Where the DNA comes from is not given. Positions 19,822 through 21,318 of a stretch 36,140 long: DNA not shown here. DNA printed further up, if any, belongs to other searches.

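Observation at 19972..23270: Candidate undescribed two-gene system: cytosolic PAP2/vanadium-haloperoxidase-like protein translationally coupled to a cytosolic S8 subtilase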

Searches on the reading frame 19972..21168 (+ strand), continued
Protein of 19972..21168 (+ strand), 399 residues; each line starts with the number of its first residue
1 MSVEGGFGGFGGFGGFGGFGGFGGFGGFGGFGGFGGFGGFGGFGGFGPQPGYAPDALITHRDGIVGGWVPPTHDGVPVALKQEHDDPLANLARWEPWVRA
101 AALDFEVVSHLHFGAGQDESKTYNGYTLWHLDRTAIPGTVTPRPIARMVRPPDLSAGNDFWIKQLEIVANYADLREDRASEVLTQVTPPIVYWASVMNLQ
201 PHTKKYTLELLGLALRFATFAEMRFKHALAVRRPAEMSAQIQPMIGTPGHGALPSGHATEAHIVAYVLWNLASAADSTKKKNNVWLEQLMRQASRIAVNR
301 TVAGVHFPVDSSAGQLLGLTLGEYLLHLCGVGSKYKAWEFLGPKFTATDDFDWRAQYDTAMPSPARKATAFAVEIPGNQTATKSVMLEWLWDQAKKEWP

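Call 80: search_protein_families(library=pfam, proteins=[P0004, P0010, window:19972-21168:+], max_evalue=1)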
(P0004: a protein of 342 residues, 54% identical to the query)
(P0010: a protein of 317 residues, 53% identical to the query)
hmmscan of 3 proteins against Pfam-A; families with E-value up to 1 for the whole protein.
P0004 (342 aa): 1 family
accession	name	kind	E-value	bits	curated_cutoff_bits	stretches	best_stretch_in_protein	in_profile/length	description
PF01569.27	PAP2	-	4.4e-10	39.9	27.2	1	169-265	19-119/130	PAP2 superfamily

P0010 (317 aa): 5 families
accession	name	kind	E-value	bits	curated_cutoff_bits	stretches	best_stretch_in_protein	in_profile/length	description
PF01569.27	PAP2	-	6.4e-11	42.6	27.2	1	131-242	5-119/130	PAP2 superfamily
PF14378.12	PAP2_3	-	0.082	13.1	27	1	169-238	123-185/190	PAP2 superfamily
PF04306.18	DUF456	-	0.088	13.5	29.4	1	210-266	61-116/139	Protein of unknown function (DUF456)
PF09485.15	CRISPR_Cse2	-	0.12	13.2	24.6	1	111-165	41-99/137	CRISPR-associated protein Cse2 (CRISPR_cse2)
PF18029.7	Glyoxalase_6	-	0.23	12.6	23.6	0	106-148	9-51/106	Glyoxalase-like domain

window:19972-21168:+ (399 aa): 2 families
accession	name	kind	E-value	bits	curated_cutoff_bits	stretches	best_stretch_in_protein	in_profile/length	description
PF01569.27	PAP2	-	2e-08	34.5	27.2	1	211-322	5-118/130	PAP2 superfamily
PF14378.12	PAP2_3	-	0.44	10.8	27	0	231-318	105-184/190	PAP2 superfamily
